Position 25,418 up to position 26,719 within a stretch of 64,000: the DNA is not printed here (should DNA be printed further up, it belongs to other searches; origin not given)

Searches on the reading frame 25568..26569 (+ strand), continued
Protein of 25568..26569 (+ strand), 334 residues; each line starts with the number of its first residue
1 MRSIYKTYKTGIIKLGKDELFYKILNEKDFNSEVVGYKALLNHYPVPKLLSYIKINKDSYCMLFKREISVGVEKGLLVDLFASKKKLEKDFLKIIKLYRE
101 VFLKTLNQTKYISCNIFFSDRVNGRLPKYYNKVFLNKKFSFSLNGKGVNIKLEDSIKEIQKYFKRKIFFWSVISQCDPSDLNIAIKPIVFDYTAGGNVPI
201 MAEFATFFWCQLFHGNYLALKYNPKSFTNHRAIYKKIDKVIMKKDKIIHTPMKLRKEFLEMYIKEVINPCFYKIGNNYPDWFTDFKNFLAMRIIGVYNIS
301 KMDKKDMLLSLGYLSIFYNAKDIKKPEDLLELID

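Call 43: search_dna_similar(query=window:25568-26569:+, collection=phages, mode=protein, max_evalue=0.001)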
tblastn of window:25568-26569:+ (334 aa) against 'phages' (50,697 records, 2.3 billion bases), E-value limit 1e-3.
No match.

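Call 44: search_dna_similar(query=window:25568-26569:+, collection=plasmids, mode=protein, max_evalue=0.001)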
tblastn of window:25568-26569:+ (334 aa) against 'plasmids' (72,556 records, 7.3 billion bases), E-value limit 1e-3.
No match.

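Call 55: search_protein_representatives(alignment_id=A1)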
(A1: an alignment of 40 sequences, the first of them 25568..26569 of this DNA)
Query: 40 sequences, 343 profile positions. Proteins with E-value up to 0.001 (for the whole library): 367; up to 1e-10: 282; up to 1e-30: 129. The best 150 are listed.
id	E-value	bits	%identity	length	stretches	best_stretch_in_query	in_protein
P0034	1.6e-131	455.0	-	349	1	4-343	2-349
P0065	8.5e-129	446.0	-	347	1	11-341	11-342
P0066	2.0e-126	438.3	-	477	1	10-342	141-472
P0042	7.7e-125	433.0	-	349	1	1-340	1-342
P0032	3.5e-124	430.9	-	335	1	15-339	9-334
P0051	2.3e-123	428.2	-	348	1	3-342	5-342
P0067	6.4e-122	423.4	-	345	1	10-342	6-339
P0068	1.5e-118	412.3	-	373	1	9-343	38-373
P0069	4.7e-118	410.7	-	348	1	3-342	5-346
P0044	3.7e-117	407.8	-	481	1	5-340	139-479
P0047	1.6e-116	405.7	-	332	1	38-342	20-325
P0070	1.8e-112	392.3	-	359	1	6-343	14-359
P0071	7.1e-112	390.4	-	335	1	4-336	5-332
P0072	1.1e-109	383.2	-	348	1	14-341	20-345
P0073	6.0e-105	367.6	-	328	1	14-340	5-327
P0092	6.1e-62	226.2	-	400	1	6-340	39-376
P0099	1.9e-58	214.7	-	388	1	6-341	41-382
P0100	1.1e-56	209.0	-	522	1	6-332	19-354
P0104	4.2e-55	203.7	-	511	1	9-341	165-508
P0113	2.8e-53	197.7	-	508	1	10-336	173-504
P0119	1.1e-51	192.5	-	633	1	8-341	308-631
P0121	1.4e-51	192.1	-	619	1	11-333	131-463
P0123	4.3e-51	190.5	-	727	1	9-332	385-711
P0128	1.1e-49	185.9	-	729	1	8-327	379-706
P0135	3.1e-47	177.8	-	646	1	8-332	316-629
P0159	2.7e-37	145.2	-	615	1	10-322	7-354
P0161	5.5e-37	144.2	-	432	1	9-337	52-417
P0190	3.1e-29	118.7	-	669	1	7-327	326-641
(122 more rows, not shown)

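Call 56: search_protein_families(library=pfam, proteins=[P0123, P0128, P0119, P0135, P0100, P0159, P0121, P0104, P0113, P0190], max_evalue=0.001)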
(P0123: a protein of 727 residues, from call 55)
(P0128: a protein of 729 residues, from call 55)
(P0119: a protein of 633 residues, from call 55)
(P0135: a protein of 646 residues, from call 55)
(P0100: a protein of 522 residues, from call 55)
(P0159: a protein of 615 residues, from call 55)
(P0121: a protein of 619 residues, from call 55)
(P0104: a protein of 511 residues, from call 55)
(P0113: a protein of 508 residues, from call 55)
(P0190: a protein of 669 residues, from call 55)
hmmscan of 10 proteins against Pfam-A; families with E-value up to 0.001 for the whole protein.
P0123 (727 aa): 1 family
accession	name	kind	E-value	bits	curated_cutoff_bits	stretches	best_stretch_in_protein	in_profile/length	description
PF14399.12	BtrH_N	-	0.00078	20.1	29.7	0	31-118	34-125/134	Butirosin biosynthesis protein H, N-terminal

P0128 (729 aa): 0 families

P0119 (633 aa): 0 families

P0135 (646 aa): 0 families

P0100 (522 aa): 1 family
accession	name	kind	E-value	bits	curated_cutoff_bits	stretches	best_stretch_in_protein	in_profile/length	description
PF00293.34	NUDIX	-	6.4e-10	39.6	21.1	1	379-437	5-64/134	NUDIX domain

P0159 (615 aa): 1 family
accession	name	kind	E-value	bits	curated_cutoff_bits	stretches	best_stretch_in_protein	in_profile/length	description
PF00300.27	His_Phos_1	-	3.7e-24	85.9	21.7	1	405-567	2-159/194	Histidine phosphatase superfamily (branch 1)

P0121 (619 aa): 1 family
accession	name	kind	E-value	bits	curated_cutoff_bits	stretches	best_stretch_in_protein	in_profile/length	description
PF00293.34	NUDIX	-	6.3e-12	46.1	21.1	1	472-566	2-106/134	NUDIX domain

P0104 (511 aa): 0 families

P0113 (508 aa): 2 families
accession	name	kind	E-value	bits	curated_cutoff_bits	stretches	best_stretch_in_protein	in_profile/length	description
PF00293.34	NUDIX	-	1.6e-17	64.2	21.1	1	5-128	2-123/134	NUDIX domain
PF14815.12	NUDIX_4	-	0.00075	19.7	35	0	9-74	2-65/113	NUDIX domain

P0190 (669 aa): 1 family
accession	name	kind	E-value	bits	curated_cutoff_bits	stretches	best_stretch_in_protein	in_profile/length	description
PF08893.15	DUF1839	-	0.00065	19.5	22.5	0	18-149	21-162/313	Domain of unknown function (DUF1839)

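Call 63: search_solved_structures(query=L004:1794-3431:+, max_evalue=0.001)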
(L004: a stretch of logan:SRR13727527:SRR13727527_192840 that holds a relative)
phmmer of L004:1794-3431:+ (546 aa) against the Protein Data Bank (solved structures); distinct sequences matched with E-value up to 0.001: 12.
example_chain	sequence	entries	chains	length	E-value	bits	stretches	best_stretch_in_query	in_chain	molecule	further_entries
7xb6_A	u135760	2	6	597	4.9e-68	233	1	90-545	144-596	Carbamoyltransferase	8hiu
3ven_A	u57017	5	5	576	1.8e-61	211.3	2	237-545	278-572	O-carbamoyltransferase TobZ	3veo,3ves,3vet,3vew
7vzq_A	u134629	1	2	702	2.2e-61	211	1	78-542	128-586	GdmN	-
3ver_A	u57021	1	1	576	3.2e-61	210.5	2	237-545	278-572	O-carbamoyltransferase TobZ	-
7vyj_A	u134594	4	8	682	4e-61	210.2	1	78-542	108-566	GdmN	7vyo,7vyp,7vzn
7vx0_A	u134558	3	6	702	4.5e-61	210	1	78-542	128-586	GdmN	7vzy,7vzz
7vzu_A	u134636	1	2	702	4.8e-61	209.9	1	78-542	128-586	GdmN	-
3vf4_A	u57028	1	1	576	8.4e-61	209.1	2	237-545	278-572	O-carbamoyltransferase TobZ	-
3vf2_A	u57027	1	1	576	1.2e-60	208.7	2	237-545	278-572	O-carbamoyltransferase TobZ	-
3vex_A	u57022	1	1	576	1.3e-60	208.5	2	237-545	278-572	O-carbamoyltransferase TobZ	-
3vez_A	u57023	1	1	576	2.2e-60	207.7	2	237-545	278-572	O-carbamoyltransferase TobZ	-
9s2t_A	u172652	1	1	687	4.9e-59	203.3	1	101-544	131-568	Decarbamoylnovobiocin carbamoyltransferase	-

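Call 64: search_solved_structures(query=L004:3422-4549:+, max_evalue=0.000001)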
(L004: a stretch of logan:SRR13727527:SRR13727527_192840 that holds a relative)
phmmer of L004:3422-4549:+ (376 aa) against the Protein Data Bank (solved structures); distinct sequences matched with E-value up to 0.000001: 16.
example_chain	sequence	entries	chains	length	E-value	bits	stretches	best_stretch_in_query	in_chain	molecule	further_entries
1xag_A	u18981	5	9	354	4.3e-37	131.6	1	32-278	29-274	3-dehydroquinate synthase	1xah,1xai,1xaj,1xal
3okf_A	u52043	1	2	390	1.9e-36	129.5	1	1-355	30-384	3-dehydroquinate synthase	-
5hvn_A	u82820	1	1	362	1.6e-34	123.1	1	56-298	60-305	3-dehydroquinate synthase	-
3clh_A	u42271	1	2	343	4.3e-32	115.1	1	48-352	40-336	3-dehydroquinate synthase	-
1ujn_A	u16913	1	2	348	3e-31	112.4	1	85-354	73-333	dehydroquinate synthase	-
6lk2_A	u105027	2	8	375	3.1e-31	112.3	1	52-339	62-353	3-dehydroquinate synthase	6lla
6c5c_A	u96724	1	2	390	1.7e-29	106.6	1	8-279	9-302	3-dehydroquinate synthase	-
5eks_A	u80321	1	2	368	6.1e-29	104.8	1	70-353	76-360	3-dehydroquinate synthase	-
7u5s_A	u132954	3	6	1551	3.4e-28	102.3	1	8-279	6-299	Pentafunctional AROM polypeptide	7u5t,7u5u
2d2x_A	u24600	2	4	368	4.7e-27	98.6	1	17-284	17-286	2-deoxy-scyllo-inosose synthase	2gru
3qbd_A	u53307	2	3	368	3.4e-26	95.7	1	15-283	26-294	3-dehydroquinate synthase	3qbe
3zok_A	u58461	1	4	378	1.4e-25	93.7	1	69-283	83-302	3-DEHYDROQUINATE SYNTHASE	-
6hqv_A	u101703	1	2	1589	1.5e-24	90.3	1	23-282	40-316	Pentafunctional AROM polypeptide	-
1dqs_A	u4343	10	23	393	2.7e-24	89.5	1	93-192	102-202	PROTEIN (3-DEHYDROQUINATE SYNTHASE) | 3-DEHYDROQUINATE SYNTHASE | Pentafunctional AROM polypeptide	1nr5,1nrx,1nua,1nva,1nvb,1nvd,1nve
5tpr_A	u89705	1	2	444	2.3e-14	56.8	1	77-192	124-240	3-dehydroquinate synthase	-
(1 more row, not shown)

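Call 72: find_encoding_contigs(protein=P0024, flank=6000, max_places=1)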
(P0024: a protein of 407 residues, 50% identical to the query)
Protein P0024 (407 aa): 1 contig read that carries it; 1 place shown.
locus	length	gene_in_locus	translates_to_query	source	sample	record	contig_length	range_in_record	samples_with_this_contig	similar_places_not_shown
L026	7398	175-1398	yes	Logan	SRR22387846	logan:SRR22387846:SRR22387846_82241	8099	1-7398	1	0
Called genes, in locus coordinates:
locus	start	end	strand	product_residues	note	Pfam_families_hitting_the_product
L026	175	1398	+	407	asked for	PF01381:HTH_3, PF12844:HTH_19, PF13443:HTH_26 (weak), PF13560:HTH_31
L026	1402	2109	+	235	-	-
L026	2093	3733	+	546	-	PF02543:Carbam_trans_N, PF16861:Carbam_trans_C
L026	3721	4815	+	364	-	PF00465:Fe-ADH, PF01761:DHQ_synthase, PF24621:DHQS_C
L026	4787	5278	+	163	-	PF00293:NUDIX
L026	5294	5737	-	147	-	PF00293:NUDIX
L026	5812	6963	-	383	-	-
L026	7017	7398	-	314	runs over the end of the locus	PF00962:A_deaminase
